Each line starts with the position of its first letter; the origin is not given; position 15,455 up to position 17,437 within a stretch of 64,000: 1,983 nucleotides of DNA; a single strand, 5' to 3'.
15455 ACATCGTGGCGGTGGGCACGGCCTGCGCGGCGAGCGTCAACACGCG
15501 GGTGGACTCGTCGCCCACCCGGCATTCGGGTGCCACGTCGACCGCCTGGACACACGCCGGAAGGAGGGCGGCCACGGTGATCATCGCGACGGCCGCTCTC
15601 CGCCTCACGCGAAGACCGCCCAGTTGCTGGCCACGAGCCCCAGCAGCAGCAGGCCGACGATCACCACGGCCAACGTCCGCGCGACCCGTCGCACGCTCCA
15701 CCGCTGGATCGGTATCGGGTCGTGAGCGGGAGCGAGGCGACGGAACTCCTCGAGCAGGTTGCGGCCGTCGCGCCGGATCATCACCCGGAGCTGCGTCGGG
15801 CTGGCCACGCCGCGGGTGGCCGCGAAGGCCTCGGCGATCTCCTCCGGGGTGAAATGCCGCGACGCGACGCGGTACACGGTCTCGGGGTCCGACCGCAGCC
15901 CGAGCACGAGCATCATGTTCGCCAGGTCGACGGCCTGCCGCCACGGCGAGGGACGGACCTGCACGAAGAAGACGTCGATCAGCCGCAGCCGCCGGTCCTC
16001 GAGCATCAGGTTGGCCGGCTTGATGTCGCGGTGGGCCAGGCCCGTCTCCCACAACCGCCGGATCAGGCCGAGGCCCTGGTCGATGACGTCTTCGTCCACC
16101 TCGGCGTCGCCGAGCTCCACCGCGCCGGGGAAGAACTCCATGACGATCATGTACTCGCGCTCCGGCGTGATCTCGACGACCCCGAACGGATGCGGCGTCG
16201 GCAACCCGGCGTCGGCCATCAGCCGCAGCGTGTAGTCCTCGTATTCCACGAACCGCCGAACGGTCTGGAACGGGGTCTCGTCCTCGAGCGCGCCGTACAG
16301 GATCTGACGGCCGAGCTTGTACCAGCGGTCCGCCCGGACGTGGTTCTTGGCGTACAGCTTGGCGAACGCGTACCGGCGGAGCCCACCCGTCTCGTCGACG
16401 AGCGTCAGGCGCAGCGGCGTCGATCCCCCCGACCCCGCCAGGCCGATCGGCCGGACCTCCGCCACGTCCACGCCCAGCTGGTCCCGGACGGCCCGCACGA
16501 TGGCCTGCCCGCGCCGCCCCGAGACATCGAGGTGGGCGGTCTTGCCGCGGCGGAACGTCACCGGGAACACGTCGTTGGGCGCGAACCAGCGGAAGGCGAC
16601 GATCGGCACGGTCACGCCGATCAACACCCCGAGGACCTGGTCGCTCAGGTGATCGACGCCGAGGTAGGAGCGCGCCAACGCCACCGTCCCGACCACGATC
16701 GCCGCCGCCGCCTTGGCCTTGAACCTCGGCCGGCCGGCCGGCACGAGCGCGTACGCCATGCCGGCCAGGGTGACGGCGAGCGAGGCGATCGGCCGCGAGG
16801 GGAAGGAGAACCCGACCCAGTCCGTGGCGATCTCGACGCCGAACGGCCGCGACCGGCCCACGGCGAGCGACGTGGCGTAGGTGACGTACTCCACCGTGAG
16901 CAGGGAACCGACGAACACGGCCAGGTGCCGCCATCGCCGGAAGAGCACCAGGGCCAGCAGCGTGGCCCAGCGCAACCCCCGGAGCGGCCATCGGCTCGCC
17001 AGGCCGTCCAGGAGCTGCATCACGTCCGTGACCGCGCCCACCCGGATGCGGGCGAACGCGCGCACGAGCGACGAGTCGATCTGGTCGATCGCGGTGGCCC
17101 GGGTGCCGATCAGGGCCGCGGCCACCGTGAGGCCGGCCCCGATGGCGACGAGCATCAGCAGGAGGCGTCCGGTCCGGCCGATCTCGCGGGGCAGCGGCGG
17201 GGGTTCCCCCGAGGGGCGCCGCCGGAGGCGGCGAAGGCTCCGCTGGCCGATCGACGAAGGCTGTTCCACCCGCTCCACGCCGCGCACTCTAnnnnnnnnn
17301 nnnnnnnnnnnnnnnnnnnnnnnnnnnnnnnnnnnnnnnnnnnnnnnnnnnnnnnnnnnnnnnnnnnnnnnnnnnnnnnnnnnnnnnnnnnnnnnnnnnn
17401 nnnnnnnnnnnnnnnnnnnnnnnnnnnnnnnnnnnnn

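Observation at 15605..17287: Pseudo-phosphatase / kinase fusion: PAP2 fold with KX6RP, PSGH and SRX5HX3D all mutated, joined to an HRD-type kinase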

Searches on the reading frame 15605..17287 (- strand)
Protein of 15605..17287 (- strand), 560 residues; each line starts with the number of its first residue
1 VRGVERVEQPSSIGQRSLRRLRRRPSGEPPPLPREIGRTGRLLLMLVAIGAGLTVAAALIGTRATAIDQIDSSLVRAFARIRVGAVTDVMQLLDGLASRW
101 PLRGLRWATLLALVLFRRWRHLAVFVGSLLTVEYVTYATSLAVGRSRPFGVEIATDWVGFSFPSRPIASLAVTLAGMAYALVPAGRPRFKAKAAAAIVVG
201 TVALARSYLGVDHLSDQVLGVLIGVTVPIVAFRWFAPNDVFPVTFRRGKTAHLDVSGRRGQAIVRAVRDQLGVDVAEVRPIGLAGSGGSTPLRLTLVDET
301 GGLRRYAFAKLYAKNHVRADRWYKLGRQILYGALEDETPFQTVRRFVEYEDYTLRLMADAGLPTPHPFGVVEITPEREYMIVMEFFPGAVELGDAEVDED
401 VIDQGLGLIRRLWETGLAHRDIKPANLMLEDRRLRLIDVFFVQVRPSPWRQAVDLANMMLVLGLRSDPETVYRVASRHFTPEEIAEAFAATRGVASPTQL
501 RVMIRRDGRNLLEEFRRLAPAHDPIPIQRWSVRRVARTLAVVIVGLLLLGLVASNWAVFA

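Call 4: search_protein_families(library=ncbifam, proteins=[window:15605-17287:-], max_evalue=0.1)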
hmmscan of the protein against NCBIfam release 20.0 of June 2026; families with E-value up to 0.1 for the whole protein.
window:15605-17287:- (560 aa): 10 families
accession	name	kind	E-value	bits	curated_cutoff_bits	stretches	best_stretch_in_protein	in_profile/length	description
TIGR03724.2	arch_bud32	equivalog_domain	3.7e-05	23.3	125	1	350-457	43-146/193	KEOPS complex kinase/ATPase Bud32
NF011462.0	PRK14879.1-3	equivalog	0.0011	18.8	174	1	360-440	54-126/192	Kae1-associated kinase Bud32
NF007174.0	PRK09605.1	equivalog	0.0011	17.5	447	1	350-459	386-490/535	bifunctional N(6)-L-threonylcarbamoyladenine synthase/serine/threonine protein kinase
NF007684.0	PRK10359.1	equivalog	0.0038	16.9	248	1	378-455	117-192/232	lipopolysaccharide core heptose(II) kinase RfaY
NF002475.0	PRK01723.1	equivalog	0.0075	15.3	142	1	342-444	85-192/241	3-deoxy-D-manno-octulosonic acid kinase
NF011464.0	PRK14879.1-7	equivalog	0.0094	15.7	246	1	358-493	64-193/221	Kae1-associated kinase Bud32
NF011463.0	PRK14879.1-4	equivalog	0.0096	15.3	188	1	349-455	67-173/237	Kae1-associated kinase Bud32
NF041310.1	Prot_Kin_Rio1_Halo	equivalog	0.013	14.9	480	1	343-439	139-235/273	serine/threonine-protein kinase Rio1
NF038150.1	lanthi_synth_IV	equivalog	0.02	13.2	650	1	406-442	308-345/851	class IV lanthionine synthetase LanL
NF033442.0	BREX_PglW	equivalog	0.023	12.4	990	1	407-433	620-646/1391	BREX system serine/threonine kinase PglW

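Call 5: search_protein_families(library=pfam, proteins=[window:15605-17287:-], max_evalue=0.1)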
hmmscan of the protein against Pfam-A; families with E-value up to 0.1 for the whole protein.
window:15605-17287:- (560 aa): 5 families
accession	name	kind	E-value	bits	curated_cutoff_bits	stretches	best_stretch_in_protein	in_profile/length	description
PF01569.27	PAP2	-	9.4e-07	29.1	27.2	1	124-236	4-126/130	PAP2 superfamily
PF01163.29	RIO1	-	0.00025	21.1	22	1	339-439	47-148/187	RIO domain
PF00069.31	Pkinase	-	0.00055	19.9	31.7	1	402-438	104-141/263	Protein kinase domain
PF01636.29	APH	-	0.001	19.3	23.2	0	400-434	149-188/239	Phosphotransferase enzyme family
PF18949.5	DUF5693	-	0.061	12.2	29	0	164-236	312-386/609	Family of unknown function (DUF5693)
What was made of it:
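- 16580..17176 (-): PAP2-fold six-helix membrane domain (residues 38-236), catalytically degenerate. Pfam PAP2 29.1 bits (call 5).
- On PAP2 superfamily (PF01569): Pfam 29.1 bits against a gathering threshold of 27.2 (call 5).
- On Hanks-type / ePK Ser/Thr kinases (PF00069): Pkinase scores 19.9 bits against a gathering threshold of 31.7, and the match covers only residues 402-438 (call 5).
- On RIO kinases (PF01163): The window protein scores 21.1 against 22 (call 5).
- Closest known: RIO kinases and Bud32/PRPK. Different: The window protein is below the RIO1 gathering score: 21.1 against 22 (call 5).
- Checked: Pfam PAP2 scores 29.1 bits against a gathering threshold of 27.2 (call 5).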

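Call 6: find_homologous_proteins(query=window:15605-17287:-, max_evalue=0.00001)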
Query window:15605-17287:- (560 aa): 8000 proteins with E <= 0.00001 among 8000 candidates; the best 120 are listed.
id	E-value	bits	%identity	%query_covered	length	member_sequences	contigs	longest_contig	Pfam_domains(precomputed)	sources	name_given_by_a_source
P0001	0.0e+0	1216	100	99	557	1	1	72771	PF01569.28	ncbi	ncbi:MAG TPA: phosphatase PAP2 family protein [Actinomycetota bacterium]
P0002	0.0e+0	1082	88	98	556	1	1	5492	PF01569.28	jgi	jgi:tRNA A-37 threonylcarbamoyl transferase component Bud32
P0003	0.0e+0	1074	87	99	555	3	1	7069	PF01163.29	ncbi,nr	ncbi:MAG TPA: hypothetical protein VLA90_07145 [Actinomycetota bacterium]|nr:hypothetical protein [A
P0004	6.5e-284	961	78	98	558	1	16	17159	PF01569.28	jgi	jgi:tRNA A-37 threonylcarbamoyl transferase component Bud32/membrane-associated phospholipid phospha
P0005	8.5e-284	960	78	98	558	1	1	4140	PF01569.28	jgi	jgi:tRNA A-37 threonylcarbamoyl transferase component Bud32/membrane-associated phospholipid phospha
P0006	1.1e-283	960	78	99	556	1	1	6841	PF01569.28,PF01163.29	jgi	jgi:tRNA A-37 threonylcarbamoyl transferase component Bud32/membrane-associated phospholipid phospha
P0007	1.5e-282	956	77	99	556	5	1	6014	PF01569.28,PF01163.29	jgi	jgi:tRNA A-37 threonylcarbamoyl transferase component Bud32/membrane-associated phospholipid phospha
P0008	1.8e-281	953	77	99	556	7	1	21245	PF01569.28,PF01163.29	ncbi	ncbi:MAG: phosphatase PAP2 family protein [Actinomycetota bacterium]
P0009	4.4e-279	945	77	99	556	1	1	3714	PF01569.28,PF01163.29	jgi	jgi:membrane-associated phospholipid phosphatase/tRNA A-37 threonylcarbamoyl transferase component B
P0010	1.2e-278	943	77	98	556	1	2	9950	PF01569.28,PF01163.29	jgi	jgi:membrane-associated phospholipid phosphatase/tRNA A-37 threonylcarbamoyl transferase component B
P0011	1.7e-278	943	77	99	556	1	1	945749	PF01569.28,PF01163.29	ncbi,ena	-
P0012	1.9e-277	939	77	98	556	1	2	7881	PF01569.28,PF01163.29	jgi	jgi:membrane-associated phospholipid phosphatase/tRNA A-37 threonylcarbamoyl transferase component B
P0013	2.5e-274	929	75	98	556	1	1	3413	PF01569.28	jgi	jgi:membrane-associated phospholipid phosphatase/tRNA A-37 threonylcarbamoyl transferase component B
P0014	1.3e-272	923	75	99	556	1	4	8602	PF01569.28,PF01163.29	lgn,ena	-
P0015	4.7e-272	921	75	99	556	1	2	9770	PF01569.28,PF01163.29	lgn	-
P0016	1.8e-270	916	75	99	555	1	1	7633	PF01569.28,PF01163.29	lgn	-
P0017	1.5e-269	913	75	99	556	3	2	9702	PF01569.28,PF01163.29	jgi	jgi:tRNA A-37 threonylcarbamoyl transferase component Bud32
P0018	9.0e-269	911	74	99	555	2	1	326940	PF01569.28,PF01163.29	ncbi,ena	-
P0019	4.3e-267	905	74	99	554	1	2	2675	PF00069.32,PF01569.28,PF01163.29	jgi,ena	jgi:membrane-associated phospholipid phosphatase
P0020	1.8e-266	903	75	99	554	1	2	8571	PF01569.28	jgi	jgi:membrane-associated phospholipid phosphatase/tRNA A-37 threonylcarbamoyl transferase component B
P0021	1.7e-261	887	74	98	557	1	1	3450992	PF01569.28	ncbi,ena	-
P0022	3.1e-257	873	71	99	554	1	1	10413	PF01569.28,PF01163.29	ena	-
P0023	6.0e-257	872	77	90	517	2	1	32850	PF01569.28,PF01163.29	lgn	-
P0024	6.1e-257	872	71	99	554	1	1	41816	PF01569.28,PF01163.29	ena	-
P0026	5.1e-255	865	72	97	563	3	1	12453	PF01569.28,PF01163.29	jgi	jgi:tRNA A-37 threonylcarbamoyl transferase component Bud32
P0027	6.0e-255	865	75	92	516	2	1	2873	PF01569.28,PF01163.29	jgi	jgi:tRNA A-37 threonylcarbamoyl transferase component Bud32/membrane-associated phospholipid phospha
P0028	1.7e-254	863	72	96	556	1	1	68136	PF01569.28,PF01163.29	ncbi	ncbi:MAG TPA: phosphatase PAP2 family protein [Actinomycetota bacterium]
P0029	3.7e-254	862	75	93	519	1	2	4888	PF01569.28,PF01163.29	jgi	jgi:membrane-associated phospholipid phosphatase/tRNA A-37 threonylcarbamoyl transferase component B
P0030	1.0e-253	861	77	90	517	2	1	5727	PF01569.28,PF01163.29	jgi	-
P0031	3.1e-253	859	75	91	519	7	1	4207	PF01569.28,PF01163.29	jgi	jgi:tRNA A-37 threonylcarbamoyl transferase component Bud32/membrane-associated phospholipid phospha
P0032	4.7e-251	852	74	93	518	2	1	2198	PF01569.28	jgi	jgi:tRNA A-37 threonylcarbamoyl transferase component Bud32/membrane-associated phospholipid phospha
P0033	1.5e-250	850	72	96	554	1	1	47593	PF01569.28,PF01163.29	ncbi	-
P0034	3.3e-250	849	71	99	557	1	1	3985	PF00069.32,PF01569.28,PF01163.29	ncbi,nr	ncbi:MAG TPA: phosphatase PAP2 family protein [Actinomycetota bacterium]|nr:phosphatase PAP2 family 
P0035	3.3e-249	846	75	93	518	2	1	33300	PF01163.29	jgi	jgi:tRNA A-37 threonylcarbamoyl transferase component Bud32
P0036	4.9e-249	846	69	99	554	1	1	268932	PF00069.32,PF01569.28,PF01163.29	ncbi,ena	-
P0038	2.5e-247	840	69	99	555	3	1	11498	PF01569.28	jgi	jgi:tRNA A-37 threonylcarbamoyl transferase component Bud32/membrane-associated phospholipid phospha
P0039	8.1e-247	838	79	85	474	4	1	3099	PF00069.32,PF01569.28,PF01163.29,PF01636.30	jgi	jgi:tRNA A-37 threonylcarbamoyl transferase component Bud32/membrane-associated phospholipid phospha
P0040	1.2e-246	838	70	99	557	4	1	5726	PF00069.32,PF01569.28,PF01163.29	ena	-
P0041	9.6e-246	835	70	97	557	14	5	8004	PF00069.32,PF01569.28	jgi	jgi:serine/threonine-protein kinase RIO1/membrane-associated phospholipid phosphatase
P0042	1.2e-244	831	73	92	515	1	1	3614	PF01569.28,PF01163.29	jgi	jgi:tRNA A-37 threonylcarbamoyl transferase component Bud32/membrane-associated phospholipid phospha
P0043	7.3e-242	822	73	91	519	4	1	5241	PF01569.28,PF01163.29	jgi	jgi:tRNA A-37 threonylcarbamoyl transferase component Bud32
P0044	1.5e-238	811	71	94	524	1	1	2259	PF01569.28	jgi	jgi:tRNA A-37 threonylcarbamoyl transferase component Bud32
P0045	1.1e-237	808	71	92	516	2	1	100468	PF01163.29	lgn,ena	-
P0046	1.7e-234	798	73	88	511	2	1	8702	PF01569.28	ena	-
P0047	8.7e-234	795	71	89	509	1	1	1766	PF01569.28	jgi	jgi:tRNA A-37 threonylcarbamoyl transferase component Bud32/membrane-associated phospholipid phospha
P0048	1.7e-232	791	71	92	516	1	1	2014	PF00069.32,PF01569.28,PF01163.29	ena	-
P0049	2.1e-226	771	66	96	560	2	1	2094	PF01163.29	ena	-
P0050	2.2e-226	771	66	96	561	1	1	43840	PF01569.28,PF01163.29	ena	-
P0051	5.3e-226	769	65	96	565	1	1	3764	PF01163.29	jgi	jgi:tRNA A-37 threonylcarbamoyl transferase component Bud32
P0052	9.3e-226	769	82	74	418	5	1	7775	PF01569.28,PF01163.29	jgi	jgi:tRNA A-37 threonylcarbamoyl transferase component Bud32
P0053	1.8e-225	768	65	96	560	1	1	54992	PF01163.29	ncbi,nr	ncbi:MAG TPA: RIO1 family regulatory kinase/ATPase [Actinomycetota bacterium]|nr:RIO1 family regulat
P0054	2.7e-225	767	79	78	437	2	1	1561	PF01569.28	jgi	jgi:tRNA A-37 threonylcarbamoyl transferase component Bud32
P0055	2.0e-224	764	65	96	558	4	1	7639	PF01163.29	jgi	jgi:tRNA A-37 threonylcarbamoyl transferase component Bud32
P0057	1.0e-223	762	62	99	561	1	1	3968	PF01569.28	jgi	jgi:membrane-associated phospholipid phosphatase/tRNA A-37 threonylcarbamoyl transferase component B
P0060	2.5e-222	757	65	96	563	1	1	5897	PF01163.29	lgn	-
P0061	5.5e-222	756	63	96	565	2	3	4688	PF01163.29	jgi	jgi:serine/threonine-protein kinase RIO1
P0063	9.5e-222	755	62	99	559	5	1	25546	PF00069.32,PF01569.28,PF01163.29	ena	-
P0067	6.2e-221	753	63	96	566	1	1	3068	PF01163.29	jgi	jgi:membrane-associated phospholipid phosphatase/serine/threonine-protein kinase RIO1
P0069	8.5e-221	752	61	100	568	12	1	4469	PF01569.28,PF01163.29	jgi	jgi:membrane-associated phospholipid phosphatase/tRNA A-37 threonylcarbamoyl transferase component B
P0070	1.0e-220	752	64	99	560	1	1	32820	PF01569.28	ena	-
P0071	1.2e-220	752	63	94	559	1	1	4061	PF01163.29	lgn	-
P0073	8.1e-220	749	62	99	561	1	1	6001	PF00069.32,PF01569.28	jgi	jgi:membrane-associated phospholipid phosphatase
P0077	1.3e-219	748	61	99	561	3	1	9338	PF01569.28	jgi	jgi:membrane-associated phospholipid phosphatase/tRNA A-37 threonylcarbamoyl transferase component B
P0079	2.4e-219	748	63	96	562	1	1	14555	PF00069.32,PF01569.28,PF01163.29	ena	-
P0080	2.9e-219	747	62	95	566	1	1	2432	PF01569.28,PF01163.29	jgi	jgi:membrane-associated phospholipid phosphatase/serine/threonine-protein kinase RIO1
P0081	3.0e-219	747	62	97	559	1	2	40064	PF01569.28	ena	-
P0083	9.2e-219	746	62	96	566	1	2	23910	PF01163.29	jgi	jgi:membrane-associated phospholipid phosphatase/serine/threonine-protein kinase RIO1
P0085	1.6e-218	745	63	97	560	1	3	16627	PF01569.28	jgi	jgi:membrane-associated phospholipid phosphatase/serine/threonine-protein kinase RIO1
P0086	1.6e-218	745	62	96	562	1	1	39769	PF00069.32,PF01569.28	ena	-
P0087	1.8e-218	745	62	96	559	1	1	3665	PF00069.32,PF01163.29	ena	-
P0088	2.4e-218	744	62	99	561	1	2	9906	PF01569.28,PF01163.29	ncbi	ncbi:MAG: phosphatase PAP2 family protein [Actinomycetota bacterium]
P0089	2.4e-218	744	64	96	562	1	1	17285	PF01569.28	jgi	jgi:membrane-associated phospholipid phosphatase/tRNA A-37 threonylcarbamoyl transferase component B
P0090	3.4e-218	744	63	96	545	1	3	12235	PF01569.28,PF01163.29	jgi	jgi:membrane-associated phospholipid phosphatase/tRNA A-37 threonylcarbamoyl transferase component B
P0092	4.0e-218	743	62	96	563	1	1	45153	PF01163.29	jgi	jgi:serine/threonine-protein kinase RIO1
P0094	4.9e-218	743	63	96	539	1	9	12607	PF01569.28,PF01163.29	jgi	jgi:membrane-associated phospholipid phosphatase/tRNA A-37 threonylcarbamoyl transferase component B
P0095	5.1e-218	743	62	96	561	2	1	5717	PF01569.28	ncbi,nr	ncbi:MAG TPA: RIO1 family regulatory kinase/ATPase [Actinomycetota bacterium]|nr:RIO1 family regulat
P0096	7.3e-218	743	64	96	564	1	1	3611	PF01163.29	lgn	-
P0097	9.5e-218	742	63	96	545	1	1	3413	PF01569.28,PF01163.29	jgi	jgi:membrane-associated phospholipid phosphatase/tRNA A-37 threonylcarbamoyl transferase component B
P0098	1.5e-217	742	62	99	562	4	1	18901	PF01569.28,PF01163.29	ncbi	ncbi:MAG: phosphatase PAP2 family protein [Actinomycetota bacterium]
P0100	1.8e-217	741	63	97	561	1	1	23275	PF01569.28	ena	-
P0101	2.3e-217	741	63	96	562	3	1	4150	PF00069.32,PF01163.29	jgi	jgi:tRNA A-37 threonylcarbamoyl transferase component Bud32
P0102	2.7e-217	741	64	96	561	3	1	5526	PF01569.28,PF01163.29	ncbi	-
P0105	3.8e-217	740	63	96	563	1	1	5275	PF00069.32,PF01163.29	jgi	-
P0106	4.3e-217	740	63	96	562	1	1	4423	PF00069.32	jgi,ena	-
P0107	4.4e-217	740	63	96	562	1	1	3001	PF00069.32,PF01569.28,PF01163.29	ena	-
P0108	4.5e-217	740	61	99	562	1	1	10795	PF00069.32,PF01569.28,PF01163.29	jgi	jgi:membrane-associated phospholipid phosphatase/tRNA A-37 threonylcarbamoyl transferase component B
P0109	5.0e-217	740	59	100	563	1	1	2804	PF01569.28,PF01163.29,PF01636.30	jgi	jgi:membrane-associated phospholipid phosphatase/tRNA A-37 threonylcarbamoyl transferase component B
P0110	5.4e-217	740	62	96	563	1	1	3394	PF01163.29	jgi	jgi:serine/threonine-protein kinase RIO1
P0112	6.5e-217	739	62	97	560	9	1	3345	PF01569.28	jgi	jgi:membrane-associated phospholipid phosphatase/tRNA A-37 threonylcarbamoyl transferase component B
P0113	6.7e-217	739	63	96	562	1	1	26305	PF00069.32,PF01569.28,PF01163.29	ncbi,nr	ncbi:MAG TPA: RIO1 family regulatory kinase/ATPase [Actinomycetota bacterium]|nr:RIO1 family regulat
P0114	6.7e-217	739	62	96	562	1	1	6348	PF00069.32,PF01569.28,PF01163.29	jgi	jgi:membrane-associated phospholipid phosphatase/tRNA A-37 threonylcarbamoyl transferase component B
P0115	6.7e-217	739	62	96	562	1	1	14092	PF00069.32,PF01569.28,PF01163.29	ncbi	-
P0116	6.8e-217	739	62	96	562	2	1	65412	PF01569.28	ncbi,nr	ncbi:MAG TPA: phosphatase PAP2 family protein [Actinomycetota bacterium]|nr:phosphatase PAP2 family 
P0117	7.2e-217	739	63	96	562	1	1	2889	PF01569.28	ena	-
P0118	7.3e-217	739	61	99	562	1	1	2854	PF00069.32,PF01163.29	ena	-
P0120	9.1e-217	739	62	99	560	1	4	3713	PF00069.32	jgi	jgi:membrane-associated phospholipid phosphatase/tRNA A-37 threonylcarbamoyl transferase component B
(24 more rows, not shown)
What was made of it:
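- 15605..17287 (-): Gene for the 560-aa pseudo-PAP2 / kinase fusion protein. 100% identical to P0001, a MAG Actinomycetota protein annotated 'phosphatase PAP2 family protein' (call 6).
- NCBI names some members 'RIO1 family regulatory kinase/ATPase' (call 6).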

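Call 7: search_solved_structures(query=window:15605-17287:-, max_evalue=1, show_alignments=3)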
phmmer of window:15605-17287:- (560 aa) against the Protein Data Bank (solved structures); distinct sequences matched with E-value up to 1: 119 (the best 60 are shown).
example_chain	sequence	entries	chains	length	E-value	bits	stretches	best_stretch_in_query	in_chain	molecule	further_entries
4ix3_A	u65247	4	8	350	0.016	17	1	397-438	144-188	MsStt7d protein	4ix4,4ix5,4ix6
4cqg_A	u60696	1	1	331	0.063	15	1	399-439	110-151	Maternal embryonic leucine zipper kinase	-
4bfm_A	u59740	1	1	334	0.064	15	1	399-439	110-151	MATERNAL EMBRYONIC LEUCINE ZIPPER KINASE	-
7up4_A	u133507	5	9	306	0.15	13.8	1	407-461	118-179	Ribosomal protein S6 kinase alpha-5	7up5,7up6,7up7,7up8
6l21_A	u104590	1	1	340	0.15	13.7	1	414-440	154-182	Casein kinase II subunit alpha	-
2jam_A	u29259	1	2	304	0.17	13.6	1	396-429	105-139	CALCIUM/CALMODULIN-DEPENDENT PROTEIN KINASE TYPE 1G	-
5eh0_A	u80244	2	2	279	0.19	13.4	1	409-446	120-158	Dual specificity protein kinase TTK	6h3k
4js8_A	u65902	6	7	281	0.2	13.4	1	409-446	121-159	Dual specificity protein kinase TTK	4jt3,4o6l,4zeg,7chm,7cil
7chn_A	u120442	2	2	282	0.2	13.4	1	409-446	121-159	Dual specificity protein kinase TTK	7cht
7cja_A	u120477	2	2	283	0.2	13.3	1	409-446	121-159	Dual specificity protein kinase TTK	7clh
5ntt_A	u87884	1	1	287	0.2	13.3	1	409-446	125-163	Dual specificity protein kinase TTK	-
4d2s_A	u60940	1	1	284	0.2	13.3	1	409-446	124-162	DUAL SPECIFICITY PROTEIN KINASE TTK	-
6n6o_A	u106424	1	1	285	0.2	13.3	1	409-446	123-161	Dual specificity protein kinase TTK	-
6tn9_A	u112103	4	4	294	0.21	13.3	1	409-446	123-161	Dual specificity protein kinase TTK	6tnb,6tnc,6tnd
6b4w_A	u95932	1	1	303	0.22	13.2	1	409-446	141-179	Dual specificity protein kinase TTK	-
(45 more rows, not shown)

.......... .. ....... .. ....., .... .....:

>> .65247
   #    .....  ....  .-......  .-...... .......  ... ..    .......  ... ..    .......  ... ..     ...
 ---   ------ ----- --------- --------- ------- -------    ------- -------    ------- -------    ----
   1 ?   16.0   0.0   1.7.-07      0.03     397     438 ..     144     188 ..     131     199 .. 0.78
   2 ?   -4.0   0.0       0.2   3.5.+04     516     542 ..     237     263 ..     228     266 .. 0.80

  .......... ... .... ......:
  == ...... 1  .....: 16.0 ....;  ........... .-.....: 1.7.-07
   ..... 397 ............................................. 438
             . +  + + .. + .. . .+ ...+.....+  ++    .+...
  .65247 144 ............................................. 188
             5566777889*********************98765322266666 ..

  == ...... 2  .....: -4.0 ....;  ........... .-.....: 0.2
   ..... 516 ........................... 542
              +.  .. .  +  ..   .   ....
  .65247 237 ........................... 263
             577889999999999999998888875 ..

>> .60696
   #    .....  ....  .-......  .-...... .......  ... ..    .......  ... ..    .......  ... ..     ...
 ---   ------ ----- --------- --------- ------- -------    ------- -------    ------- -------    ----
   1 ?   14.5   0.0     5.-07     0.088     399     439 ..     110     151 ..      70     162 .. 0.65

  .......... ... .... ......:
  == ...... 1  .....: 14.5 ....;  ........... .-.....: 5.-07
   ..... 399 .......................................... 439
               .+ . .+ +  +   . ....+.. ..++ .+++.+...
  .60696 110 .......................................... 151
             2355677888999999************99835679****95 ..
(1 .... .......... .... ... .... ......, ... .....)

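Call 11: search_protein_representatives(protein=window:15605-17287:-)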
Query: 560 residues. Proteins with E-value up to 0.001 (for the whole library): 2022; up to 1e-10: 1192; up to 1e-30: 496. The best 150 are listed.
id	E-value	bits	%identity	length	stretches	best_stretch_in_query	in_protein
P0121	2.9e-193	659.8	60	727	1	20-545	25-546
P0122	2.7e-170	583.9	54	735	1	18-557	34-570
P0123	6.0e-167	572.9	53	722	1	21-552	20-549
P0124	3.2e-163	560.6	53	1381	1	16-557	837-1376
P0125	1.9e-159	548.1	53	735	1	21-549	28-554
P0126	2.3e-159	547.9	63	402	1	162-560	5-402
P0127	9.8e-159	545.8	52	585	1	20-555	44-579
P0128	9.9e-159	545.8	52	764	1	11-544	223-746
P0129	3.0e-158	544.2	59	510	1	52-489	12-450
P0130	3.1e-158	544.1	58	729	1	98-546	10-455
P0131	6.4e-155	533.2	52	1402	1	17-555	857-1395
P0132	7.8e-155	532.9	51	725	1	20-547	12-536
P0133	1.2e-154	532.2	51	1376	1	21-554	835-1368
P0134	9.4e-151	519.4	51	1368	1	19-553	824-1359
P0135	1.9e-150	518.4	50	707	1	21-547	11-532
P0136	4.5e-149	513.9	48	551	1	16-555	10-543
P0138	3.2e-148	511.1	49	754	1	23-558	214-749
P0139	1.3e-147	509.0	47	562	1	17-558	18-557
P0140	1.4e-145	502.4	46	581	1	12-556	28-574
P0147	2.8e-141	488.2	48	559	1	21-551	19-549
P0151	2.8e-135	468.4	47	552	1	16-551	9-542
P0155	5.3e-132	457.5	44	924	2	19-551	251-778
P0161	1.2e-125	436.6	43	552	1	10-553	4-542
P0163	1.9e-124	432.6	47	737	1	18-555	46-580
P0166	1.5e-119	416.5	46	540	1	20-551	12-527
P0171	2.1e-116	406.0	44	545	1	21-555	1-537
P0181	2.6e-106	372.8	43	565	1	23-555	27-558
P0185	2.3e-105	369.6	48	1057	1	18-424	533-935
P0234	2.2e-76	274.0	49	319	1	84-412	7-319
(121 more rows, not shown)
